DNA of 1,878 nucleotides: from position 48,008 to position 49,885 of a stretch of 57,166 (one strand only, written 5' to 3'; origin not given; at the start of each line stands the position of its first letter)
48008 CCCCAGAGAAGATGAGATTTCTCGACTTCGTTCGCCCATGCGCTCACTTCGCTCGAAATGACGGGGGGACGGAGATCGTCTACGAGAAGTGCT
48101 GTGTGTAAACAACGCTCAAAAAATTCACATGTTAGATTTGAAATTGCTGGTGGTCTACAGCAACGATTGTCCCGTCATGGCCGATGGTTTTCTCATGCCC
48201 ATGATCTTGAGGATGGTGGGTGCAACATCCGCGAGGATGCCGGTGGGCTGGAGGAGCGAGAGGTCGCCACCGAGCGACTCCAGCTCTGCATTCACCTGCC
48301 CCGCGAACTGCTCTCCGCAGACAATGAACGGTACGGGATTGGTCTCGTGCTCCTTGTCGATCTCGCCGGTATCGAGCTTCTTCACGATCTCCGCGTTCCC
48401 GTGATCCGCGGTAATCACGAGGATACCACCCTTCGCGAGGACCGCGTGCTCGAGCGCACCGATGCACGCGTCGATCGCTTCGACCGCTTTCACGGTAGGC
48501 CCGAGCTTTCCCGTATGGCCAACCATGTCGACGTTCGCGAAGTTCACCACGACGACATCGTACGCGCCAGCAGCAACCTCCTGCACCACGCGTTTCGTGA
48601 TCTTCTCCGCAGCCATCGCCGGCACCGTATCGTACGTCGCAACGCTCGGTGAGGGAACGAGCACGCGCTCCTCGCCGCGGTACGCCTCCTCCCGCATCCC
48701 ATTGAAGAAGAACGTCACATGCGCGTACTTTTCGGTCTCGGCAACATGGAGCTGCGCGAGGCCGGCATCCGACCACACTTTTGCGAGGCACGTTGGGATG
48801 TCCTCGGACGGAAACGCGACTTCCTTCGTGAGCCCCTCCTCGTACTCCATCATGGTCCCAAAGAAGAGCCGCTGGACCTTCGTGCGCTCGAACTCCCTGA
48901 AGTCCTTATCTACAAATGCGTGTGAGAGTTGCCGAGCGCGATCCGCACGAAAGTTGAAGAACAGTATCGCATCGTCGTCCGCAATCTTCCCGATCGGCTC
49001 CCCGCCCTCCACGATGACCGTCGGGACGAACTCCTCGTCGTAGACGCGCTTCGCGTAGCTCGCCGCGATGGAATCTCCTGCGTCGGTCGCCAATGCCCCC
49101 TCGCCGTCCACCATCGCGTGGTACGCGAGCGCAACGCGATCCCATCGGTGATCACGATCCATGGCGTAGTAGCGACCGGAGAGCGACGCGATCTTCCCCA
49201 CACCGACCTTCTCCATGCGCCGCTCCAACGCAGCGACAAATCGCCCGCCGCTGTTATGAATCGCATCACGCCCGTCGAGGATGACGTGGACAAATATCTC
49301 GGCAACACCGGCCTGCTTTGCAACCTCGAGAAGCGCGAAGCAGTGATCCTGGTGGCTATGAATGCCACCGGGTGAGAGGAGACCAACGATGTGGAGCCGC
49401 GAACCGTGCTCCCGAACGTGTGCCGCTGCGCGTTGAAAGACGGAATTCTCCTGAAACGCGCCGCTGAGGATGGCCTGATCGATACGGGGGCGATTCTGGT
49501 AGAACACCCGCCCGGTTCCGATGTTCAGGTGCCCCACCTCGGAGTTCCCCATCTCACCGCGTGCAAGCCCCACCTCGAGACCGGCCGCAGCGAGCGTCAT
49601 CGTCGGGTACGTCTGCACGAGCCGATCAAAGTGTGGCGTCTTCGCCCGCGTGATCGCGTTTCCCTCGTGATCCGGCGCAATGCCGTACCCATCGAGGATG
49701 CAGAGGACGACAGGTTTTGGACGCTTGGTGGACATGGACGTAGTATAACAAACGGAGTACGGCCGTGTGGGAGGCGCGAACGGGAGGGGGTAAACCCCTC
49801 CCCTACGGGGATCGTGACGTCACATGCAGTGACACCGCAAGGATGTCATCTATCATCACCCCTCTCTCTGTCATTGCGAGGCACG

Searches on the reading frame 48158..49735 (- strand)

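Call 69: search_protein_families(library=pfam, proteins=[window:48158-49735:-], max_evalue=0.00001)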
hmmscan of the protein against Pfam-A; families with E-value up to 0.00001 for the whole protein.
window:48158-49735:- (526 aa): 2 families
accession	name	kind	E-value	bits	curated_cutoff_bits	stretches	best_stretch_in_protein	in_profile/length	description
PF06415.18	iPGM_N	-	2e-78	263.2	27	1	85-300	1-217/217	BPG-independent PGAM N-terminus (iPGM_N)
PF01676.23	Metalloenzyme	-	2.3e-73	247.3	24.3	1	7-515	1-251/252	Metalloenzyme superfamily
